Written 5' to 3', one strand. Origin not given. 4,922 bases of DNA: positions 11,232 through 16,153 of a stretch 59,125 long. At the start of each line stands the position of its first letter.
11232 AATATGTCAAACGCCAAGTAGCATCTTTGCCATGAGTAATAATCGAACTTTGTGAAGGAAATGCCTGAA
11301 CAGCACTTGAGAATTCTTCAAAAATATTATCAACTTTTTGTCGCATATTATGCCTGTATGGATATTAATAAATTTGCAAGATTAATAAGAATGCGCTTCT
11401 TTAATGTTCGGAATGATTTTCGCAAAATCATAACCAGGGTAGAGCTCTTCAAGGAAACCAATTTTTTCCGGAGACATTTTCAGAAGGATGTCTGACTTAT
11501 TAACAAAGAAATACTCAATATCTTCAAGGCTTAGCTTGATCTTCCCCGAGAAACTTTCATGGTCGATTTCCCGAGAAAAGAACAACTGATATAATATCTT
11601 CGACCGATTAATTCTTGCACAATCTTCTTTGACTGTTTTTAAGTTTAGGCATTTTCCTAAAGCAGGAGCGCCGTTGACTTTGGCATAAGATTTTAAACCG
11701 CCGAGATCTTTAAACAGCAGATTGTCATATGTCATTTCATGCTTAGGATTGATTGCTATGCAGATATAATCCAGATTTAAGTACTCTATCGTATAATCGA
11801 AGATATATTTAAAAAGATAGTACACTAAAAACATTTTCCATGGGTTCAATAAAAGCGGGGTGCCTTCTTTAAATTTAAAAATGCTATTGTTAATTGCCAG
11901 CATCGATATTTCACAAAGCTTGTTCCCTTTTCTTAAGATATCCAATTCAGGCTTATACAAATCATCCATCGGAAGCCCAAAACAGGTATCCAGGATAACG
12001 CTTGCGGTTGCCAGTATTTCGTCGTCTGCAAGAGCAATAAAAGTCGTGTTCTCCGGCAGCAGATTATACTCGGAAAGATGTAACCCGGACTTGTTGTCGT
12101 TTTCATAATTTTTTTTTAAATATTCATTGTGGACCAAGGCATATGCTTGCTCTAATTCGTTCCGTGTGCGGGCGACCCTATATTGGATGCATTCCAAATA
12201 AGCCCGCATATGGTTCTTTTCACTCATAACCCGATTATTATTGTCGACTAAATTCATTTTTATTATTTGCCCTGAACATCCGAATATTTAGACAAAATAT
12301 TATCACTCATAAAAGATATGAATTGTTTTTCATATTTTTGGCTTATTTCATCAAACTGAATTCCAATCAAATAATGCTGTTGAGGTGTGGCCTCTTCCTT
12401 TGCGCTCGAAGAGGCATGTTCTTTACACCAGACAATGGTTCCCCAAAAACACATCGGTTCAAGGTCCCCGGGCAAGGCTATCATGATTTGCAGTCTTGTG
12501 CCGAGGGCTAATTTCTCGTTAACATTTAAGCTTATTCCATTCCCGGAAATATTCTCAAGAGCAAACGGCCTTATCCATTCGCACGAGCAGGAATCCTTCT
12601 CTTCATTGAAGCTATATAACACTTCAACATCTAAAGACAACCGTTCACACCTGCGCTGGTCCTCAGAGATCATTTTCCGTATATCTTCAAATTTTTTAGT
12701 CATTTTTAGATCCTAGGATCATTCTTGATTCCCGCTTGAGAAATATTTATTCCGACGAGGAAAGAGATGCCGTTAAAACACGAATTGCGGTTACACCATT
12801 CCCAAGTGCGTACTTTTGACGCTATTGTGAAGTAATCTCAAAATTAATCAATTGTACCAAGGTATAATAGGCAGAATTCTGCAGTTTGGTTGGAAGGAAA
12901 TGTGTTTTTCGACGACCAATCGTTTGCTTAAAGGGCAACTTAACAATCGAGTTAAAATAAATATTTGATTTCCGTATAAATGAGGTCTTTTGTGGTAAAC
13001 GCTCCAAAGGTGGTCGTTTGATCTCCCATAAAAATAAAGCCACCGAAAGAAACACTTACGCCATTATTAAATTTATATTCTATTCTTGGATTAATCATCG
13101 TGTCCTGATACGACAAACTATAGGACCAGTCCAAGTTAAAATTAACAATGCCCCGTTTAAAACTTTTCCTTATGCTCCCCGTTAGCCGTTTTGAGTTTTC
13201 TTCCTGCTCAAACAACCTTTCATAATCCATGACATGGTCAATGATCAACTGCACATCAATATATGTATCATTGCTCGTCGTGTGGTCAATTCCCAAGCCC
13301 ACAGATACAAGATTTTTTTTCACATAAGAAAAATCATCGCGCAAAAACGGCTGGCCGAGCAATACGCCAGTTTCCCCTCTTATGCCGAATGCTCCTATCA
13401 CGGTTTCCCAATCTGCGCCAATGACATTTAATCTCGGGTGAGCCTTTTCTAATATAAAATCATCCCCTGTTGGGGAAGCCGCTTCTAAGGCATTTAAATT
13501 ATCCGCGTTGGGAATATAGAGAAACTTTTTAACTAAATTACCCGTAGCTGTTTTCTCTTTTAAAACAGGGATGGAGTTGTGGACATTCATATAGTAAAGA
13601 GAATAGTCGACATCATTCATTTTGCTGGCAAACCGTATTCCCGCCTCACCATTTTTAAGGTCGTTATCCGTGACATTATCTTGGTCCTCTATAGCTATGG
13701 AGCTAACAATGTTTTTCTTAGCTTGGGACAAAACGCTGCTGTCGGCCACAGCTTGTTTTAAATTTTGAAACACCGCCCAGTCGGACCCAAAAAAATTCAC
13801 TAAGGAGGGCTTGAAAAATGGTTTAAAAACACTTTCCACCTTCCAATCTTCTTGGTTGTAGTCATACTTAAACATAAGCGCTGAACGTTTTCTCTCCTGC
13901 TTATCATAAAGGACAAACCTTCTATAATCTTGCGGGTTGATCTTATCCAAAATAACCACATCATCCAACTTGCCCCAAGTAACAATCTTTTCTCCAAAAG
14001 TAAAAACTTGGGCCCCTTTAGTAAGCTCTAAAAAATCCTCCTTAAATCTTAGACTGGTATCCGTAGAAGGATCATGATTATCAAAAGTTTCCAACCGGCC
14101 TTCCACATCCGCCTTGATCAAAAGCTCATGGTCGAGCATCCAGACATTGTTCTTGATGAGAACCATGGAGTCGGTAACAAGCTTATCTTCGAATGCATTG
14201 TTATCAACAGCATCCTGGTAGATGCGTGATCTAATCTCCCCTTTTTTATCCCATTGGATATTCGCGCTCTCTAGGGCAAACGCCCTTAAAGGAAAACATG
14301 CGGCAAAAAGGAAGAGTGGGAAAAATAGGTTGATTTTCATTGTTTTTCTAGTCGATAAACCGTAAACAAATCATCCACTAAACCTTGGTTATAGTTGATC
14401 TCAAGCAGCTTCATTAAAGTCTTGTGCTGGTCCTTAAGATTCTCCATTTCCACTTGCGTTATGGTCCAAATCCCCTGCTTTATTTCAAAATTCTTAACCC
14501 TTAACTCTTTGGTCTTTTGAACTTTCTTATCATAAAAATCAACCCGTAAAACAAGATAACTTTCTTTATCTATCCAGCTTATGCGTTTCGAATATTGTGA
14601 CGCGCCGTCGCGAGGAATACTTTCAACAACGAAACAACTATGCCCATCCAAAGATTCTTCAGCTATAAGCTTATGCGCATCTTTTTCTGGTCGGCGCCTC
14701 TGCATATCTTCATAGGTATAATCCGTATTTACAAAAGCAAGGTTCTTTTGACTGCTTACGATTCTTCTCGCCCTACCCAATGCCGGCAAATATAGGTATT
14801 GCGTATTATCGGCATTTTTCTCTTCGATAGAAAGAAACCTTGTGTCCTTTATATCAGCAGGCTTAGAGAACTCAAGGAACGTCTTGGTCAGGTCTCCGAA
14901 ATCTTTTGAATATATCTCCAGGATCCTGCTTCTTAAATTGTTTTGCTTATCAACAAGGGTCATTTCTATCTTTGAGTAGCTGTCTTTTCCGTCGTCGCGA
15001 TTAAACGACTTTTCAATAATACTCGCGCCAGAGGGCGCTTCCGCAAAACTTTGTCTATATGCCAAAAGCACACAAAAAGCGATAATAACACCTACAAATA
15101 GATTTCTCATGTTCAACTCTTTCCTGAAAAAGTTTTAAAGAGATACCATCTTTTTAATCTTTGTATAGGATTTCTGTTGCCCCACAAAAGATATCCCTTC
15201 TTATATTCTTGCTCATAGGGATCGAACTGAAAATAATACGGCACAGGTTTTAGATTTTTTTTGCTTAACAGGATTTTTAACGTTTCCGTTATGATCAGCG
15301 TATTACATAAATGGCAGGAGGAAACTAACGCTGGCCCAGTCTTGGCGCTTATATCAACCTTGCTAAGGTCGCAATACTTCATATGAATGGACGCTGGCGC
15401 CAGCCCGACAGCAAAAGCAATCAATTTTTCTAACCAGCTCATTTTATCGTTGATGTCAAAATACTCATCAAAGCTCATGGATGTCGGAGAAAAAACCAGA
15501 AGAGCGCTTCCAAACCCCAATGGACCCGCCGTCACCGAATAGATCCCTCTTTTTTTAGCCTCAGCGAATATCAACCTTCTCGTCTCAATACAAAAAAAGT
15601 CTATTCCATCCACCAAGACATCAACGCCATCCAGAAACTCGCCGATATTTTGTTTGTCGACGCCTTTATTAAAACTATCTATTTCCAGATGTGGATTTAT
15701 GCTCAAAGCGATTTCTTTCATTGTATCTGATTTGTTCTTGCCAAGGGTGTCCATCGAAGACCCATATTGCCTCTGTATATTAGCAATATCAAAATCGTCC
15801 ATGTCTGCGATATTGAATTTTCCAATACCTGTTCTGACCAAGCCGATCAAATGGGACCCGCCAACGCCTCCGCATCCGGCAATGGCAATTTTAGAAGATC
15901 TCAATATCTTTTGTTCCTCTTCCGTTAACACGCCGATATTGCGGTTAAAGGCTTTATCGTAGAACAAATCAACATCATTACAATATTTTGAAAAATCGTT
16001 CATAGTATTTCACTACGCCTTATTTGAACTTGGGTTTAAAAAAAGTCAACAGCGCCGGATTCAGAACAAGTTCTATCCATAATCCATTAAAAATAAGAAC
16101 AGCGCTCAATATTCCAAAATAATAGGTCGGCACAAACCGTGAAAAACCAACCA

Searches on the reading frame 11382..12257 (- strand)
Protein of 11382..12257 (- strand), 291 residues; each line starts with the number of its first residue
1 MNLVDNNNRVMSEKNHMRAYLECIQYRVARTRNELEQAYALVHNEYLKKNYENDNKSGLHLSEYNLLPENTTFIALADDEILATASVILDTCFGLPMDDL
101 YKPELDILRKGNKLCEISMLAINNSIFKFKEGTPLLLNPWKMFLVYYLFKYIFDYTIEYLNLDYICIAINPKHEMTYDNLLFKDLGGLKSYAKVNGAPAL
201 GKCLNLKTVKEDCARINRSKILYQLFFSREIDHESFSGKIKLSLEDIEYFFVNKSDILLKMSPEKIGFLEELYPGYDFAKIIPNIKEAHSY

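Call 27: search_protein_families(library=pfam, proteins=[window:11382-12257:-], max_evalue=0.001)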
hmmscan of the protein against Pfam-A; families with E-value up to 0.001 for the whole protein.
window:11382-12257:- (291 aa): 1 family
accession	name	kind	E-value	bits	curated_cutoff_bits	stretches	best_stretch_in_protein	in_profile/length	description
PF21926.2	FeeM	-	1.7e-30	106.3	27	1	37-200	1-153/158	N-acyl amino acid synthase FeeM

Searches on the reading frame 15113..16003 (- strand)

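Call 27: search_protein_families(library=pfam, proteins=[window:15113-16003:-], max_evalue=0.001)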
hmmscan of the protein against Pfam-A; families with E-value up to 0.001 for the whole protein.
window:15113-16003:- (296 aa): 1 family
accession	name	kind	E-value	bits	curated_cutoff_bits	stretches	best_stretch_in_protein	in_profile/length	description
PF00899.27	ThiF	-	2.5e-43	148.4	28.1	1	20-268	2-225/238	ThiF family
